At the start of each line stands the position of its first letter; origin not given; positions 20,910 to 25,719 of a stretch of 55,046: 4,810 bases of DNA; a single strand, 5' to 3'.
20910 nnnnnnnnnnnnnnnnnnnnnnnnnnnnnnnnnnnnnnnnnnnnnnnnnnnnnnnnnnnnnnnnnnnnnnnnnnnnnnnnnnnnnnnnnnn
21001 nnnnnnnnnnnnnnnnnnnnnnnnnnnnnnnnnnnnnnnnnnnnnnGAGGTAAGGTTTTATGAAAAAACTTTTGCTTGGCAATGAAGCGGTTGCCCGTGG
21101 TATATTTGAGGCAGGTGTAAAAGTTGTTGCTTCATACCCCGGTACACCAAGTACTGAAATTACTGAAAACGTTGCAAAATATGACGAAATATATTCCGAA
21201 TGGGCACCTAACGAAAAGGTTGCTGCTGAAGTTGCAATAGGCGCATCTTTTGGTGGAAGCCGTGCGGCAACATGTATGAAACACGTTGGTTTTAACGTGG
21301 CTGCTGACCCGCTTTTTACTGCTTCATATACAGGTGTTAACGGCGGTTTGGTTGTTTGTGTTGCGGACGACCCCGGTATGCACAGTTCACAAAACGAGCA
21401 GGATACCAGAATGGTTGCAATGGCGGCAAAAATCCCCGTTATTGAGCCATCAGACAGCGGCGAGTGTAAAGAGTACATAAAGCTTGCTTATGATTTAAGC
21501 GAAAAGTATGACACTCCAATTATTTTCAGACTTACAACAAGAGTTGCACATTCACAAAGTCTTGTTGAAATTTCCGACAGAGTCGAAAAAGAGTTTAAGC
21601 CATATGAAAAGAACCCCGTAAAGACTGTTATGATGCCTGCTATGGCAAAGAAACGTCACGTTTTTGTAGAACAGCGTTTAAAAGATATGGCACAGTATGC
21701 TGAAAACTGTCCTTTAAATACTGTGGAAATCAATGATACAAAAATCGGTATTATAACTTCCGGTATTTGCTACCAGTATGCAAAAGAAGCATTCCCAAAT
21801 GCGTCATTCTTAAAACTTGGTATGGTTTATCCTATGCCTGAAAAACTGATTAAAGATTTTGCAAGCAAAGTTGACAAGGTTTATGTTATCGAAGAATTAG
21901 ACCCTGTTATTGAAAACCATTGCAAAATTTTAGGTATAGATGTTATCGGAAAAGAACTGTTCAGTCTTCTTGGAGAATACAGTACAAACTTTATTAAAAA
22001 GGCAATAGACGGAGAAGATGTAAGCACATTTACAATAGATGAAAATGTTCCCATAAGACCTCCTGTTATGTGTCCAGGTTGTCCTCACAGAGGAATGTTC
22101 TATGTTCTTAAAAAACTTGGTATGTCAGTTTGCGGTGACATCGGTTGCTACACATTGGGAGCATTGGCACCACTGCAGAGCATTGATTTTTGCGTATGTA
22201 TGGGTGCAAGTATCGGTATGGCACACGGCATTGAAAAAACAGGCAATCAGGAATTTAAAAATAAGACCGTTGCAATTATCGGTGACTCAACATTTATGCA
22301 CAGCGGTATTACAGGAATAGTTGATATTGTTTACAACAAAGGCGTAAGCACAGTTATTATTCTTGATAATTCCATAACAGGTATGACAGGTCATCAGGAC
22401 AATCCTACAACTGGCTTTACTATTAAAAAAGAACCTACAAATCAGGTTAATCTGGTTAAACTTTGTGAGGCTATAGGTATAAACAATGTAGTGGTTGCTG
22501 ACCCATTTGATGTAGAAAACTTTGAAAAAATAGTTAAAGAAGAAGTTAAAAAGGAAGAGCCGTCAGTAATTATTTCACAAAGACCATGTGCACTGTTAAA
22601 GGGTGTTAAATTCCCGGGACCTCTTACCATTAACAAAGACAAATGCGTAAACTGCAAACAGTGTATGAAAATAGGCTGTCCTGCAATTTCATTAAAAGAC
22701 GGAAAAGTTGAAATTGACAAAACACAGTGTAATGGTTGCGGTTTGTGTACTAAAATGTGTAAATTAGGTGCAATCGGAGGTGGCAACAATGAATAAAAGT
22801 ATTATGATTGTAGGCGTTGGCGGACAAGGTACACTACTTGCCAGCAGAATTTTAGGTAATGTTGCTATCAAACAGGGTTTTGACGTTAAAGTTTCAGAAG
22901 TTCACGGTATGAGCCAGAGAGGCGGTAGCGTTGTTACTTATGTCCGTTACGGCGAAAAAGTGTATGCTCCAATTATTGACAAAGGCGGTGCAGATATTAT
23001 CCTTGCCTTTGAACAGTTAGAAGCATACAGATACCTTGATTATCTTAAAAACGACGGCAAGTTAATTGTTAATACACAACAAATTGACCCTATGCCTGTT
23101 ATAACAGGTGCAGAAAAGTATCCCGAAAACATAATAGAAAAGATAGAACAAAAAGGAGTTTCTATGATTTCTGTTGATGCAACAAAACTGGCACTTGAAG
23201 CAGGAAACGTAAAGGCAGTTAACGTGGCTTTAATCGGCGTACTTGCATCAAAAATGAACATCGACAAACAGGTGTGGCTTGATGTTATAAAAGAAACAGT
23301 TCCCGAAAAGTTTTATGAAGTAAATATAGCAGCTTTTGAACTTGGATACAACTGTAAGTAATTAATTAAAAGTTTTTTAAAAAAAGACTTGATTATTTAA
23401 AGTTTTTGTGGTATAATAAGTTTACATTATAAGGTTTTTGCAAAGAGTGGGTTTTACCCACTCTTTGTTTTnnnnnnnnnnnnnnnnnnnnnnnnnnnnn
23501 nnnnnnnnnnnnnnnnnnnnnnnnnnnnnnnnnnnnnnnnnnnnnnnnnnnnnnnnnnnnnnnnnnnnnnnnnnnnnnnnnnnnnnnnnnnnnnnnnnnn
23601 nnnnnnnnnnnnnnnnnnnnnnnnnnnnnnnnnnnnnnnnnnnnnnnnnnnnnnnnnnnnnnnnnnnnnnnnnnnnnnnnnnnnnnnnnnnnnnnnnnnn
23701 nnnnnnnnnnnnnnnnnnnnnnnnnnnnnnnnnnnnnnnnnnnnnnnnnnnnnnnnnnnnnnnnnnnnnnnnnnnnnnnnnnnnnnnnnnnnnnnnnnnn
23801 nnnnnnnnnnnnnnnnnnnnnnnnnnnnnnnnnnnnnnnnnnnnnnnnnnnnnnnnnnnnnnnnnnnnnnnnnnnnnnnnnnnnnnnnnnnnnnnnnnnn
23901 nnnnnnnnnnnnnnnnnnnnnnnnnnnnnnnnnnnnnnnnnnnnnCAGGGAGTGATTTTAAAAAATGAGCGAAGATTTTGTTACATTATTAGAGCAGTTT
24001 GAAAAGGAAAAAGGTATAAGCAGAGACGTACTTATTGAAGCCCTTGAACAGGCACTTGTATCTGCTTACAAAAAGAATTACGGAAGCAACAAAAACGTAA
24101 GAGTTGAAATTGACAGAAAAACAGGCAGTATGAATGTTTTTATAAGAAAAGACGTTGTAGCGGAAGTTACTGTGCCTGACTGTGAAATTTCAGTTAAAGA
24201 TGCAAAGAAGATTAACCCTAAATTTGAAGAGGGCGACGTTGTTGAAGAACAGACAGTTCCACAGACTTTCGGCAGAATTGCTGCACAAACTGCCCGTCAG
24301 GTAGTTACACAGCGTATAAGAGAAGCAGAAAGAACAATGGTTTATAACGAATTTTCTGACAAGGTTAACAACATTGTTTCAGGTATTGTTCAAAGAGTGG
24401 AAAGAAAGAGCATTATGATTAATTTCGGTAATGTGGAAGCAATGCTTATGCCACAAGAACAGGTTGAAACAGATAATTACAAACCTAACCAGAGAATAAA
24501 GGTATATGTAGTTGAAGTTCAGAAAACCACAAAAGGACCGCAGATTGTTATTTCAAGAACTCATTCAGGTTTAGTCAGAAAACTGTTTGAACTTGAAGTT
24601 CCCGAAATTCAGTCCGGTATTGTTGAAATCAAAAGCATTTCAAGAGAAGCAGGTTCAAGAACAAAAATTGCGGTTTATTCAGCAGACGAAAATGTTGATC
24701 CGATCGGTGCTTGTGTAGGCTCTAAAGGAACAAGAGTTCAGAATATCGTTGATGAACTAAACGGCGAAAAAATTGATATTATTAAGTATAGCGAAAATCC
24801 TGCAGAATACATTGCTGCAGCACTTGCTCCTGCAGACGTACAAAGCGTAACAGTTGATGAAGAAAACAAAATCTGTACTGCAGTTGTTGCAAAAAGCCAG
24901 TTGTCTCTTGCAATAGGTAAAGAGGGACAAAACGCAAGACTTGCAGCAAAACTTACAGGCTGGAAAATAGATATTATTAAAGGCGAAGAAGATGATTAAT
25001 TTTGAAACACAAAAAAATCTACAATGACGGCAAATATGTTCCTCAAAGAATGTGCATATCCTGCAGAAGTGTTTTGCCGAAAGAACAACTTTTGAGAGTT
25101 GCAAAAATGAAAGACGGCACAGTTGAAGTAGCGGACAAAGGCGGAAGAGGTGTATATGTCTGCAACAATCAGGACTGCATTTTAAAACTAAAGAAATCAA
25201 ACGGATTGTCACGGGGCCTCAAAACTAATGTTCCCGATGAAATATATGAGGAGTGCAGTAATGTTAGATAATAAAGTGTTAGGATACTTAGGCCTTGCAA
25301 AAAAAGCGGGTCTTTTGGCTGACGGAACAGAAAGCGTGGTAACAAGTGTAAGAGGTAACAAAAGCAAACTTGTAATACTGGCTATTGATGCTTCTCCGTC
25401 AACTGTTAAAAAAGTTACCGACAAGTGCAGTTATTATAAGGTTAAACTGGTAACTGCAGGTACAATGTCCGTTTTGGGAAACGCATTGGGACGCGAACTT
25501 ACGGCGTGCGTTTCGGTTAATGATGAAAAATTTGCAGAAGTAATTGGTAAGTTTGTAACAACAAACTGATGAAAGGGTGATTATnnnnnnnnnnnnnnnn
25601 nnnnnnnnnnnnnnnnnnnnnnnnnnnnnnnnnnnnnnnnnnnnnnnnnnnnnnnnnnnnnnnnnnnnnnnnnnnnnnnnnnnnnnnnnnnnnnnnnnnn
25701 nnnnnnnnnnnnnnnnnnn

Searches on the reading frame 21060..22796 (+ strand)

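Call 33: search_protein_families(library=pfam, proteins=[window:21060-22796:+], max_evalue=0.00001)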
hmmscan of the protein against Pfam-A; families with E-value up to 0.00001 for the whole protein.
window:21060-22796:+ (578 aa): 6 families
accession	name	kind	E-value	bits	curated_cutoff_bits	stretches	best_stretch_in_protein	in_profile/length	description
PF02775.26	TPP_enzyme_C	-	1.1e-24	87.4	21.9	1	360-504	1-149/151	Thiamine pyrophosphate enzyme, C-terminal TPP binding domain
PF01855.24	POR_N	-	2.2e-14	54.2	27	1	14-203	2-199/231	Pyruvate flavodoxin/ferredoxin oxidoreductase, thiamine diP-bdg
PF00037.32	Fer4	-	6.4e-08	32.5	21.1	0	550-572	1-23/24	4Fe-4S binding domain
PF12797.12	Fer4_2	-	2.1e-07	30.9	24.5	0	549-568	2-21/22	4Fe-4S binding domain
PF12837.12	Fer4_6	-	4.3e-06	26.9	25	0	523-542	3-21/24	4Fe-4S binding domain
PF13237.11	Fer4_10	-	7.1e-06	26.3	25.5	0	523-567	3-52/53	4Fe-4S dicluster domain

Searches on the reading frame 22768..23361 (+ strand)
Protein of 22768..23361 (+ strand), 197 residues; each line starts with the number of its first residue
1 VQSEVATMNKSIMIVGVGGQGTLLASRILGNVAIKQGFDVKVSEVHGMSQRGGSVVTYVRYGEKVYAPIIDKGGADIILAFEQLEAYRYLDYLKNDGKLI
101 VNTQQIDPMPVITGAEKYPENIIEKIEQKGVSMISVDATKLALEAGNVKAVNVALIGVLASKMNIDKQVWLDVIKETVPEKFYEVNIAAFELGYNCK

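Call 33: search_protein_families(library=pfam, proteins=[window:22768-23361:+], max_evalue=0.00001)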
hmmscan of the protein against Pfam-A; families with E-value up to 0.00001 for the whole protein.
window:22768-23361:+ (197 aa): 1 family
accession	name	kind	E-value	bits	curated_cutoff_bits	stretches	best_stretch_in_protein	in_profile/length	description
PF01558.24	POR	-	3.4e-44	151.5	27.4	1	18-195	1-173/173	Pyruvate ferredoxin/flavodoxin oxidoreductase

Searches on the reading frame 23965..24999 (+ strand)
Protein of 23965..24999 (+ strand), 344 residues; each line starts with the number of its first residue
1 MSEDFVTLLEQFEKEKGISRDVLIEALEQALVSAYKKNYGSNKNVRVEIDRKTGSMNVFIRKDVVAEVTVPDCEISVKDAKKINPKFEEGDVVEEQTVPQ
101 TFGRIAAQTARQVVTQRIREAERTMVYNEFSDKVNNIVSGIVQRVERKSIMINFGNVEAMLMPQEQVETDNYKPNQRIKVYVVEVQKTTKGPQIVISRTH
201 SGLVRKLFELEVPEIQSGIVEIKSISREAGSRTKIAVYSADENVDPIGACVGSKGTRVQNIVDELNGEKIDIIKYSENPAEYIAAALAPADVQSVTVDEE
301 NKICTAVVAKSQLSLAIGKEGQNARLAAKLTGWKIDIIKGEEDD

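Call 33: search_protein_families(library=pfam, proteins=[window:23965-24999:+], max_evalue=0.00001)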
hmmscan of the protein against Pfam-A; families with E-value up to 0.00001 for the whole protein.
window:23965-24999:+ (344 aa): 3 families
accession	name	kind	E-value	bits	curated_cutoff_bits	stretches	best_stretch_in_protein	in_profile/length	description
PF08529.16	NusA_N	-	1.8e-45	154.4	23.8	1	4-123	1-118/119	NusA N-terminal domain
PF13184.12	KH_5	-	1.1e-31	109.2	27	1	229-296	1-68/69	NusA-like KH domain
PF00575.29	S1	-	7.3e-07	29.9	22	1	132-194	2-71/74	S1 RNA binding domain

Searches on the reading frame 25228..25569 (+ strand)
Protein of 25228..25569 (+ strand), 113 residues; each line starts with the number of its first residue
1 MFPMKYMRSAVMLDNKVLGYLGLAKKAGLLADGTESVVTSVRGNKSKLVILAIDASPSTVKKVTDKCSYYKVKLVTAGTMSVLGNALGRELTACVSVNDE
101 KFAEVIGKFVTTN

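Call 33: search_protein_families(library=pfam, proteins=[window:25228-25569:+], max_evalue=0.00001)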
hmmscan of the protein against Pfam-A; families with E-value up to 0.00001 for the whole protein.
window:25228-25569:+ (113 aa): 1 family
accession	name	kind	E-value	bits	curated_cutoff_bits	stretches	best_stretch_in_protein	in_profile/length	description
PF01248.31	Ribosomal_L7Ae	-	3.9e-13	49.3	22.1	1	16-104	2-92/95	Ribosomal protein L7Ae/L30e/S12e/Gadd45 family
